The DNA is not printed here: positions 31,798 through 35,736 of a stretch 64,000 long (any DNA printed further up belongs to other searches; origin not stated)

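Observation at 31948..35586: Zinc-ribbon + class III nucleotide cyclase + AAA_16 STAND ATPase + TPR protein embedded among PIN toxins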

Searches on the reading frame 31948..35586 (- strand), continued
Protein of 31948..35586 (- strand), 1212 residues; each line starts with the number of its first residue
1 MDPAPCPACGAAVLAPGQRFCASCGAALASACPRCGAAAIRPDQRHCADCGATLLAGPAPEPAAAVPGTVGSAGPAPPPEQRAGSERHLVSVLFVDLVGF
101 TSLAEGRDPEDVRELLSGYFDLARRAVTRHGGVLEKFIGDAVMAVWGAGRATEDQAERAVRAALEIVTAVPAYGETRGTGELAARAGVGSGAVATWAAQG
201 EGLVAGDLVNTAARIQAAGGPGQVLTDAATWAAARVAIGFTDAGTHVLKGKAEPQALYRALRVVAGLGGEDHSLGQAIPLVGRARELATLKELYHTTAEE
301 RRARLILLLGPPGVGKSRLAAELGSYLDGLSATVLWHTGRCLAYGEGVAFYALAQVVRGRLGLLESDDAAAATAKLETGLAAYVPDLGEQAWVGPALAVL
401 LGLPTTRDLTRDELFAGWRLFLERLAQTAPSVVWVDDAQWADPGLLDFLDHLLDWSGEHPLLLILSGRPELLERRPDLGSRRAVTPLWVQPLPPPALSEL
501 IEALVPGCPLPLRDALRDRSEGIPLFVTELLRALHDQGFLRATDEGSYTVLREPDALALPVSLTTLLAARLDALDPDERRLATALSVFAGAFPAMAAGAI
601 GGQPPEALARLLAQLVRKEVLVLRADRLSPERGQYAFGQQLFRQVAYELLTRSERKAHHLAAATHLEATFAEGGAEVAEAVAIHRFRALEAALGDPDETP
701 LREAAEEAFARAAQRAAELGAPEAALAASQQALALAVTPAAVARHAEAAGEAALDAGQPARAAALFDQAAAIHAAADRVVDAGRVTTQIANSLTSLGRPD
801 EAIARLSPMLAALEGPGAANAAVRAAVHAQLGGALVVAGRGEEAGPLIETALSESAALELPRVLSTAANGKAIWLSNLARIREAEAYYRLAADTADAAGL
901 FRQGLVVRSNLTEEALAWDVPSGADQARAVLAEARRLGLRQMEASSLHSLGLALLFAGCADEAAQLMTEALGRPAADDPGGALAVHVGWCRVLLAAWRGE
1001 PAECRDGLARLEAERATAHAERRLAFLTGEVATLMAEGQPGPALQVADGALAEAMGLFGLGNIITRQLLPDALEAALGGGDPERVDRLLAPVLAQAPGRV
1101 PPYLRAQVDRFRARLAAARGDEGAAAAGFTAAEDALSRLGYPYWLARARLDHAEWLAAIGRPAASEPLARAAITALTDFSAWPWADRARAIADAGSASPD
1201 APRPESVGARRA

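Call 9: find_homologous_proteins(query=window:31948-35586:-, max_evalue=1e-10)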
Query window:31948-35586:- (1212 aa): 7995 proteins with E <= 1e-10 among 8000 candidates; the best 120 are listed.
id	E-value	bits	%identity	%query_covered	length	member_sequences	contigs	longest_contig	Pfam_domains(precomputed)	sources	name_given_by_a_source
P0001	0.0e+0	2560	99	100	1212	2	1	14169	PF12773.14,PF13401.13,PF00211.26,PF13248.12,PF13191.13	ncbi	-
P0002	1.9e-279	948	45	98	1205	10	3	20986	PF13240.12,PF12773.14,PF13424.13,PF00211.26,PF13191.13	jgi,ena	-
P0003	3.0e-277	941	46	98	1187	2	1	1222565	PF13240.12,PF12773.14,PF24463.2,PF00211.26,PF13248.12,PF13191.13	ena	-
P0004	3.1e-277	941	46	99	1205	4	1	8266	PF13240.12,PF12773.14,PF13424.13,PF00211.26,PF13248.12,PF13191.13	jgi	jgi:class 3 adenylate cyclase/tetratricopeptide (TPR) repeat protein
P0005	5.0e-275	934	46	96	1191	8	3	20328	PF13240.12,PF12773.14,PF00211.26,PF13191.13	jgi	-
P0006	2.0e-274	932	45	98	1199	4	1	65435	PF13240.12,PF12773.14,PF00211.26,PF13191.13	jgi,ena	-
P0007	1.1e-273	929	45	97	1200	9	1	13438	PF13240.12,PF12773.14,PF00211.26,PF13191.13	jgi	jgi:class 3 adenylate cyclase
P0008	1.7e-273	929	46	95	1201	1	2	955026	PF13240.12,PF12773.14,PF24463.2,PF13424.13,PF00211.26,PF13181.13,PF13191.13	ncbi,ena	-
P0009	3.2e-273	928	44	98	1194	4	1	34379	PF13240.12,PF12773.14,PF24463.2,PF13424.13,PF00211.26,PF13248.12,PF13191.13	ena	-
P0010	3.0e-271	921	45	98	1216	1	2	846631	PF13240.12,PF12773.14,PF24463.2,PF00211.26,PF13248.12,PF13191.13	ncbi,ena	-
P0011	5.4e-271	920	45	98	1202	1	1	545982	PF13240.12,PF12773.14,PF00211.26,PF13191.13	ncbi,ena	-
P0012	1.0e-270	919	45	98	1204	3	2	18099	PF13240.12,PF12773.14,PF00211.26,PF13191.13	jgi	-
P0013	6.2e-270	917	45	100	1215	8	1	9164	PF13240.12,PF12773.14,PF13424.13,PF00211.26,PF13248.12,PF13191.13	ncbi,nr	ncbi:MAG TPA: adenylate/guanylate cyclase domain-containing protein [Nocardioidaceae bacterium]|nr:a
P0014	8.4e-270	916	45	98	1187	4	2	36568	PF13240.12,PF12773.14,PF00211.26,PF13248.12,PF13191.13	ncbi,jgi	jgi:class 3 adenylate cyclase/tetratricopeptide (TPR) repeat protein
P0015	4.7e-269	914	44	99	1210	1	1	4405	PF13240.12,PF12773.14,PF00211.26,PF13191.13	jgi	jgi:class 3 adenylate cyclase/tetratricopeptide (TPR) repeat protein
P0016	5.7e-269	914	47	97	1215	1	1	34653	PF13240.12,PF12773.14,PF13424.13,PF00211.26,PF13191.13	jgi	jgi:class 3 adenylate cyclase/tetratricopeptide (TPR) repeat protein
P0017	1.6e-268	912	46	99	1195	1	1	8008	PF13240.12,PF12773.14,PF24463.2,PF13424.13,PF00211.26,PF13248.12,PF13191.13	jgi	jgi:class 3 adenylate cyclase/tetratricopeptide (TPR) repeat protein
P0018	4.3e-268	911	45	98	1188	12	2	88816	PF13240.12,PF12773.14,PF00211.26,PF13191.13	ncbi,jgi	ncbi:MAG: AAA family ATPase [Acidimicrobiales bacterium]|jgi:class 3 adenylate cyclase/predicted ATP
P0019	6.5e-268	910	45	99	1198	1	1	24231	PF13240.12,PF17874.8,PF12773.14,PF00211.26,PF13191.13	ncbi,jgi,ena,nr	ncbi:MAG TPA: adenylate/guanylate cyclase domain-containing protein [Acidimicrobiales bacterium]|nr:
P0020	3.7e-267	908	44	98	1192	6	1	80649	PF14559.13,PF13240.12,PF12773.14,PF24463.2,PF13424.13,PF00211.26,PF13248.12,PF13191.13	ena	-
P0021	8.4e-267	907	45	99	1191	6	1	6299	PF13240.12,PF12773.14,PF24463.2,PF13424.13,PF00211.26,PF13248.12,PF13191.13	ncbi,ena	ncbi:MAG: adenylate/guanylate cyclase domain-containing protein [Acidimicrobiales bacterium]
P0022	4.2e-266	904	45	97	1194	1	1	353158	PF13240.12,PF12773.14,PF00211.26,PF13181.13,PF13248.12,PF13191.13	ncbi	-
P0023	1.7e-265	902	46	98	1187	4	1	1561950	PF13240.12,PF12773.14,PF00211.26,PF13248.12,PF13191.13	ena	-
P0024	5.0e-265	901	44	99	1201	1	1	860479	PF13240.12,PF12773.14,PF00211.26,PF13191.13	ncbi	-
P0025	7.4e-265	900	44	98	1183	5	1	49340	PF13240.12,PF12773.14,PF00211.26,PF13191.13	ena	-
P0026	2.1e-264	899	45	98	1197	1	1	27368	PF13240.12,PF12773.14,PF24463.2,PF00211.26,PF13248.12,PF13191.13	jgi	jgi:class 3 adenylate cyclase/tetratricopeptide (TPR) repeat protein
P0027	4.3e-264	898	48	90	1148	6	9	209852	PF00211.26,PF13191.13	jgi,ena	jgi:class 3 adenylate cyclase/tetratricopeptide (TPR) repeat protein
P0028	6.0e-264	897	46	95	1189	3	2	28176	PF13240.12,PF17874.8,PF12773.14,PF24463.2,PF13424.13,PF00211.26,PF13248.12,PF13191.13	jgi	-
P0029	1.1e-263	896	44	98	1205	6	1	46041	PF13240.12,PF12773.14,PF24463.2,PF13424.13,PF00211.26,PF13248.12,PF13191.13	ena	-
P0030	1.7e-263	896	44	98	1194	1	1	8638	PF13240.12,PF17874.8,PF12773.14,PF24463.2,PF13424.13,PF00211.26,PF13248.12,PF13191.13,PF13374.13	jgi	jgi:class 3 adenylate cyclase/tetratricopeptide (TPR) repeat protein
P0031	2.2e-262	892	44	99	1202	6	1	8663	PF13240.12,PF12773.14,PF24463.2,PF00211.26,PF13248.12,PF13191.13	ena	-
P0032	4.9e-262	891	46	91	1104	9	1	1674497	PF00211.26,PF13191.13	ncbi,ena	-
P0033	6.2e-262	890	45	99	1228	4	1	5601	PF13240.12,PF12773.14,PF13424.13,PF00211.26,PF13191.13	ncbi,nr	ncbi:MAG TPA: AAA family ATPase [Acidimicrobiales bacterium]|nr:AAA family ATPase [Acidimicrobiales 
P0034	1.1e-261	890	44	99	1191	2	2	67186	PF13240.12,PF12773.14,PF13424.13,PF00211.26,PF13248.12,PF13191.13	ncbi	ncbi:MAG: AAA family ATPase [Acidimicrobiales bacterium]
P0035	2.7e-260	885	45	99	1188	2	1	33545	PF13240.12,PF12773.14,PF24463.2,PF13424.13,PF13176.13,PF13401.13,PF00211.26,PF13181.13,PF13248.12,PF13191.13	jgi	jgi:class 3 adenylate cyclase/tetratricopeptide (TPR) repeat protein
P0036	1.1e-259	883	45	93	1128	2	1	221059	PF00211.26,PF13191.13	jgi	-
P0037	3.5e-259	881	46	91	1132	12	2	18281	PF00211.26,PF13191.13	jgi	jgi:class 3 adenylate cyclase/tetratricopeptide (TPR) repeat protein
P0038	3.6e-259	881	46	98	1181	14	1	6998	PF13240.12,PF17874.8,PF12773.14,PF13424.13,PF00211.26,PF13181.13,PF13248.12,PF13191.13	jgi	jgi:class 3 adenylate cyclase/tetratricopeptide (TPR) repeat protein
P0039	5.7e-259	881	45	95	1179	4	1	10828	PF00211.26,PF13191.13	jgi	-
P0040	8.0e-259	880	45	95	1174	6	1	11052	PF13240.12,PF17874.8,PF12773.14,PF24463.2,PF00211.26,PF13248.12,PF13191.13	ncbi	-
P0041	1.3e-258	879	43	98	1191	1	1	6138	PF13240.12,PF12773.14,PF24463.2,PF13424.13,PF00211.26,PF13248.12,PF13191.13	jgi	jgi:class 3 adenylate cyclase/tetratricopeptide (TPR) repeat protein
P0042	2.3e-258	879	44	98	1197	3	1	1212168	PF13240.12,PF12773.14,PF24463.2,PF00211.26,PF13191.13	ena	-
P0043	2.6e-258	878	43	98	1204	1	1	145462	PF13240.12,PF12773.14,PF00211.26,PF13191.13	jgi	jgi:class 3 adenylate cyclase/tetratricopeptide (TPR) repeat protein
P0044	6.7e-258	877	44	97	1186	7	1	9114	PF13240.12,PF12773.14,PF13424.13,PF00211.26,PF13191.13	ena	-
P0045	1.5e-257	876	45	98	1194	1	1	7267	PF13240.12,PF12773.14,PF24463.2,PF13424.13,PF00211.26,PF13248.12,PF13191.13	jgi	jgi:class 3 adenylate cyclase/tetratricopeptide (TPR) repeat protein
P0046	1.6e-257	876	44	98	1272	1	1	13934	PF13240.12,PF12773.14,PF00211.26,PF13191.13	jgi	jgi:class 3 adenylate cyclase/tetratricopeptide (TPR) repeat protein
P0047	2.0e-257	875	46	96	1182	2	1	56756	PF13240.12,PF12773.14,PF13424.13,PF00211.26,PF13248.12,PF13191.13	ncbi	-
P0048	3.7e-257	875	45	97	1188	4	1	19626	PF13240.12,PF12773.14,PF13424.13,PF00211.26,PF13191.13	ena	-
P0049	4.0e-257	874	44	98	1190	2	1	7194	PF13240.12,PF12773.14,PF00211.26,PF13191.13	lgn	-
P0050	5.3e-257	874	46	92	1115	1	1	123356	PF00211.26,PF13191.13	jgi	jgi:class 3 adenylate cyclase/tetratricopeptide (TPR) repeat protein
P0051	6.9e-257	874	43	98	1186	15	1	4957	PF13240.12,PF12773.14,PF00211.26,PF13248.12,PF13191.13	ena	-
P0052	2.7e-256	872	45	92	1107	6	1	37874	PF00211.26,PF13191.13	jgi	jgi:class 3 adenylate cyclase/tetratricopeptide (TPR) repeat protein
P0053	3.1e-256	872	44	98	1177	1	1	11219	PF13240.12,PF12773.14,PF24463.2,PF13424.13,PF00211.26,PF13248.12,PF13191.13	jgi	jgi:class 3 adenylate cyclase/tetratricopeptide (TPR) repeat protein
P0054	5.6e-256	871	46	98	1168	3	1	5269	PF14559.13,PF13240.12,PF12773.14,PF24463.2,PF13424.13,PF13401.13,PF00211.26,PF13248.12,PF13191.13,PF13374.13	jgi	jgi:class 3 adenylate cyclase/tetratricopeptide (TPR) repeat protein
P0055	6.0e-256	871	46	96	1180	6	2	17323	PF13240.12,PF12773.14,PF13424.13,PF00211.26,PF13248.12,PF13191.13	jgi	jgi:class 3 adenylate cyclase/tetratricopeptide (TPR) repeat protein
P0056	7.4e-256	870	46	91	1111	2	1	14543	PF00211.26,PF13191.13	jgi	jgi:class 3 adenylate cyclase/tetratricopeptide (TPR) repeat protein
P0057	1.7e-255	869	45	92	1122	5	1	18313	PF00211.26,PF13191.13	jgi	-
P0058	2.9e-255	868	44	98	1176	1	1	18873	PF13240.12,PF12773.14,PF24463.2,PF13424.13,PF00211.26,PF13181.13,PF13248.12,PF13191.13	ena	-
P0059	5.3e-255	867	44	92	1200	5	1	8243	PF13424.13,PF00211.26,PF13191.13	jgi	-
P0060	5.5e-255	867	45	98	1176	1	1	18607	PF13240.12,PF12773.14,PF13424.13,PF00211.26,PF13248.12,PF13191.13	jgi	jgi:class 3 adenylate cyclase/predicted ATPase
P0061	1.5e-254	866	45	98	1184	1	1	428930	PF13240.12,PF17874.8,PF12773.14,PF00515.35,PF13424.13,PF00211.26,PF13181.13,PF13248.12,PF13191.13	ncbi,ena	-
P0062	2.4e-254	865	44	95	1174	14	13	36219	PF00211.26,PF13191.13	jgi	jgi:class 3 adenylate cyclase/tetratricopeptide (TPR) repeat protein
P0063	7.9e-254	864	43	98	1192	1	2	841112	PF13240.12,PF12773.14,PF24463.2,PF13424.13,PF00211.26,PF13181.13,PF13248.12,PF13191.13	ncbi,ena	ncbi:MAG: adenylate/guanylate cyclase domain-containing protein [Acidimicrobiales bacterium]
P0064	9.7e-254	863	45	91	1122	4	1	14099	PF00211.26,PF13191.13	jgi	jgi:class 3 adenylate cyclase/tetratricopeptide (TPR) repeat protein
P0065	1.2e-253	863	45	92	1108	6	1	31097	PF00211.26,PF13191.13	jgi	jgi:class 3 adenylate cyclase/tetratricopeptide (TPR) repeat protein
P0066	1.2e-253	863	45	98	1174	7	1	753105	PF13240.12,PF12773.14,PF13424.13,PF27618.1,PF00211.26,PF13248.12,PF13191.13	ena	-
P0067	1.7e-253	862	45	98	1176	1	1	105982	PF13240.12,PF12773.14,PF13424.13,PF00211.26,PF13248.12,PF13191.13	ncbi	-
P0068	2.8e-253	862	44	98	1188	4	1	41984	PF13240.12,PF12773.14,PF24463.2,PF00211.26,PF13248.12,PF13191.13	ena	-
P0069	3.7e-253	861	44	98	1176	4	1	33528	PF13240.12,PF12773.14,PF13424.13,PF00211.26,PF13248.12,PF13191.13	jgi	jgi:class 3 adenylate cyclase/predicted ATPase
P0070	2.0e-252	859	45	98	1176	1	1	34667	PF14559.13,PF13240.12,PF12773.14,PF13424.13,PF00211.26,PF13191.13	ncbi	-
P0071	4.2e-252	858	43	96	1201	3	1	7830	PF13240.12,PF12773.14,PF24463.2,PF00211.26,PF13248.12,PF13191.13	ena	-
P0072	1.4e-251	856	45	98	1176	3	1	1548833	PF13240.12,PF12773.14,PF13424.13,PF00211.26,PF13248.12,PF13191.13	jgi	jgi:class 3 adenylate cyclase/tetratricopeptide (TPR) repeat protein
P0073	1.4e-251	856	44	98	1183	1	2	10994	PF13240.12,PF12773.14,PF13424.13,PF00211.26,PF13248.12,PF13191.13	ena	-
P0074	3.2e-251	855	44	96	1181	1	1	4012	PF13240.12,PF12773.14,PF24463.2,PF13424.13,PF00211.26,PF13248.12,PF13191.13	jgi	jgi:predicted ATPase/class 3 adenylate cyclase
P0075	1.0e-250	853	45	97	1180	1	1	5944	PF13240.12,PF12773.14,PF24463.2,PF13424.13,PF00211.26,PF13248.12,PF13191.13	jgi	jgi:class 3 adenylate cyclase/tetratricopeptide (TPR) repeat protein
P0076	2.2e-250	852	44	98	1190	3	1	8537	PF13240.12,PF12773.14,PF00211.26,PF13191.13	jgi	jgi:class 3 adenylate cyclase/tetratricopeptide (TPR) repeat protein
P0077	3.0e-250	852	44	97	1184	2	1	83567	PF13240.12,PF12773.14,PF13424.13,PF00211.26,PF13248.12,PF13191.13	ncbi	-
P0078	4.5e-250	851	44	95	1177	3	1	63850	PF13240.12,PF12773.14,PF13424.13,PF00211.26,PF13191.13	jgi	jgi:class 3 adenylate cyclase/predicted ATPase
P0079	6.0e-250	851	45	91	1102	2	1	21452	PF00211.26,PF13191.13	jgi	-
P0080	1.6e-249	849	44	94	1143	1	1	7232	PF13424.13,PF00211.26,PF13191.13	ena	-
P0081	7.3e-249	847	45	91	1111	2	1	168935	PF00211.26,PF13191.13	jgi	-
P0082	8.9e-249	847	45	91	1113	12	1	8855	PF00211.26,PF13191.13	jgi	jgi:class 3 adenylate cyclase/tetratricopeptide (TPR) repeat protein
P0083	1.3e-248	846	45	93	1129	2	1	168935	PF00211.26,PF13191.13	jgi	-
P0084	2.6e-248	845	43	98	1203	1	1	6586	PF13240.12,PF12773.14,PF24463.2,PF13424.13,PF00211.26,PF13248.12,PF13191.13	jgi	jgi:class 3 adenylate cyclase/tetratricopeptide (TPR) repeat protein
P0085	2.8e-248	845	44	95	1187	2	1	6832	PF13240.12,PF12773.14,PF13424.13,PF00211.26,PF13191.13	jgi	jgi:class 3 adenylate cyclase/tetratricopeptide (TPR) repeat protein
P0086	4.8e-248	844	45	98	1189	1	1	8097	PF13240.12,PF12773.14,PF24463.2,PF13424.13,PF00211.26,PF13248.12,PF13191.13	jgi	jgi:class 3 adenylate cyclase/tetratricopeptide (TPR) repeat protein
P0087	6.4e-248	844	44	99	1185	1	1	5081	PF13240.12,PF12773.14,PF24463.2,PF00211.26,PF13248.12,PF13191.13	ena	-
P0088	9.8e-248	843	43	98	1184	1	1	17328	PF13240.12,PF12773.14,PF13424.13,PF00211.26,PF13248.12,PF13191.13,PF13374.13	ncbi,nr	ncbi:MAG TPA: adenylate/guanylate cyclase domain-containing protein [Solirubrobacteraceae bacterium]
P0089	1.8e-247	843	42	98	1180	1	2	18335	PF13240.12,PF17874.8,PF12773.14,PF24463.2,PF13424.13,PF00211.26,PF13191.13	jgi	jgi:class 3 adenylate cyclase/tetratricopeptide (TPR) repeat protein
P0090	2.2e-247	842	44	98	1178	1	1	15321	PF13240.12,PF12773.14,PF13424.13,PF00211.26,PF13248.12,PF13191.13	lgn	-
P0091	3.8e-247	841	43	95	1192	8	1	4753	PF13240.12,PF12773.14,PF13424.13,PF00211.26,PF13191.13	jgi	jgi:class 3 adenylate cyclase/tetratricopeptide (TPR) repeat protein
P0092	4.4e-247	841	45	91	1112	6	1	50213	PF00211.26,PF13191.13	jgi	-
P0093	6.1e-247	841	44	99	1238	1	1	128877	PF13240.12,PF12773.14,PF24463.2,PF00211.26,PF13248.12,PF13191.13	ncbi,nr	ncbi:MAG TPA: adenylate/guanylate cyclase domain-containing protein [Nocardioidaceae bacterium]|nr:a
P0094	1.2e-246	840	44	98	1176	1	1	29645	PF13240.12,PF12773.14,PF13424.13,PF00211.26,PF13248.12,PF13191.13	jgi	jgi:class 3 adenylate cyclase/tetratricopeptide (TPR) repeat protein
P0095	2.2e-246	839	45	99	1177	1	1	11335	PF13240.12,PF12773.14,PF00211.26,PF13248.12,PF13191.13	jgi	jgi:class 3 adenylate cyclase/tetratricopeptide (TPR) repeat protein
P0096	3.2e-246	838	45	98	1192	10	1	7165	PF13240.12,PF12773.14,PF24463.2,PF13424.13,PF00211.26,PF13248.12,PF13191.13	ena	-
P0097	5.4e-246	838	43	97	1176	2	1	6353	PF13240.12,PF12773.14,PF24463.2,PF13424.13,PF00211.26,PF13191.13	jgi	jgi:class 3 adenylate cyclase/tetratricopeptide (TPR) repeat protein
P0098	2.1e-245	836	44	98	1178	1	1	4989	PF13240.12,PF12773.14,PF24463.2,PF13424.13,PF00211.26,PF13248.12,PF13191.13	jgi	jgi:class 3 adenylate cyclase/tetratricopeptide (TPR) repeat protein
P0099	4.6e-245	835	43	99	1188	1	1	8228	PF13240.12,PF12773.14,PF00515.35,PF24463.2,PF13424.13,PF13401.13,PF00211.26,PF13248.12,PF13191.13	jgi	jgi:class 3 adenylate cyclase/tetratricopeptide (TPR) repeat protein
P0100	4.9e-245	834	44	98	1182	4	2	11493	PF13240.12,PF12773.14,PF13424.13,PF00211.26,PF13248.12,PF13191.13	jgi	jgi:class 3 adenylate cyclase/tetratricopeptide (TPR) repeat protein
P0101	5.1e-245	834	45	97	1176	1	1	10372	PF13240.12,PF12773.14,PF13424.13,PF00211.26,PF13248.12,PF13191.13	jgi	jgi:class 3 adenylate cyclase/tetratricopeptide (TPR) repeat protein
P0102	9.4e-245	833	45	98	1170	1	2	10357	PF13240.12,PF12773.14,PF13424.13,PF00211.26,PF13248.12,PF13191.13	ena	-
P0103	1.1e-244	833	44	92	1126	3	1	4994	PF00211.26,PF13191.13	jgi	jgi:class 3 adenylate cyclase/tetratricopeptide (TPR) repeat protein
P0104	1.3e-244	833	45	90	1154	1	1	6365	PF13424.13,PF00211.26,PF07719.24,PF13191.13,PF13374.13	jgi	jgi:class 3 adenylate cyclase/predicted ATPase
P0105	1.4e-244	833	43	98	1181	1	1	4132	PF14559.13,PF13240.12,PF12773.14,PF13424.13,PF13176.13,PF00211.26,PF13248.12,PF07719.24,PF13191.13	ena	-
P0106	1.6e-244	833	43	98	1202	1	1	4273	PF13240.12,PF12773.14,PF24463.2,PF00211.26,PF13191.13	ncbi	-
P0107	1.7e-244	833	45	98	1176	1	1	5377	PF13240.12,PF12773.14,PF13424.13,PF13176.13,PF00211.26,PF13248.12,PF13191.13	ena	-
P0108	4.3e-244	831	46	83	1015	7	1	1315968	PF13240.12,PF12773.14,PF13424.13,PF00211.26,PF13191.13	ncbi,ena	-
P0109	4.5e-244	831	46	90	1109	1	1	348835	PF13424.13,PF00211.26,PF13191.13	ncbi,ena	-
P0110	4.9e-244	831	44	99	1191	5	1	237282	PF13240.12,PF12773.14,PF13424.13,PF13432.13,PF00211.26,PF13248.12,PF13191.13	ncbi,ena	-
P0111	8.4e-244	830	43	98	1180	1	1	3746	PF14559.13,PF13240.12,PF17874.8,PF12773.14,PF13424.13,PF14938.13,PF00211.26,PF13248.12,PF07719.24,PF13191.13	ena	-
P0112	9.0e-244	830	43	98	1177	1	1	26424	PF13240.12,PF17874.8,PF12773.14,PF13424.13,PF00211.26,PF13248.12,PF13191.13,PF13374.13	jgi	jgi:class 3 adenylate cyclase/tetratricopeptide (TPR) repeat protein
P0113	3.1e-243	828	44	93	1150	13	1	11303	PF00211.26,PF13191.13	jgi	jgi:class 3 adenylate cyclase/tetratricopeptide (TPR) repeat protein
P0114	3.9e-243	828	43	98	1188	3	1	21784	PF13240.12,PF12773.14,PF13424.13,PF13401.13,PF00211.26,PF13248.12,PF13191.13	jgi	-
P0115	4.5e-243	828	42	98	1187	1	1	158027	PF13240.12,PF12773.14,PF13424.13,PF00211.26,PF13248.12,PF07719.24,PF13191.13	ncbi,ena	-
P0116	7.7e-243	827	44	98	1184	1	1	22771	PF13240.12,PF17874.8,PF12773.14,PF13424.13,PF00211.26,PF13248.12,PF13191.13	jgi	jgi:class 3 adenylate cyclase/tetratricopeptide (TPR) repeat protein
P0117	8.0e-243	827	43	97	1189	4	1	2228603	PF13240.12,PF12773.14,PF13424.13,PF00211.26,PF13248.12,PF13191.13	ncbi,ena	-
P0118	8.1e-243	827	43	98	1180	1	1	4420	PF13240.12,PF12773.14,PF13424.13,PF00211.26,PF13248.12,PF13191.13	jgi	jgi:class 3 adenylate cyclase/predicted ATPase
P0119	2.0e-242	826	42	99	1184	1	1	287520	PF13240.12,PF12773.14,PF24463.2,PF13424.13,PF00211.26,PF13191.13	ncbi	ncbi:MAG: adenylate/guanylate cyclase domain-containing protein [Actinomycetes bacterium]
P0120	2.0e-242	826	44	98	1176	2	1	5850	PF13240.12,PF12773.14,PF24463.2,PF13424.13,PF00211.26,PF13248.12,PF13191.13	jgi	jgi:class 3 adenylate cyclase/tetratricopeptide (TPR) repeat protein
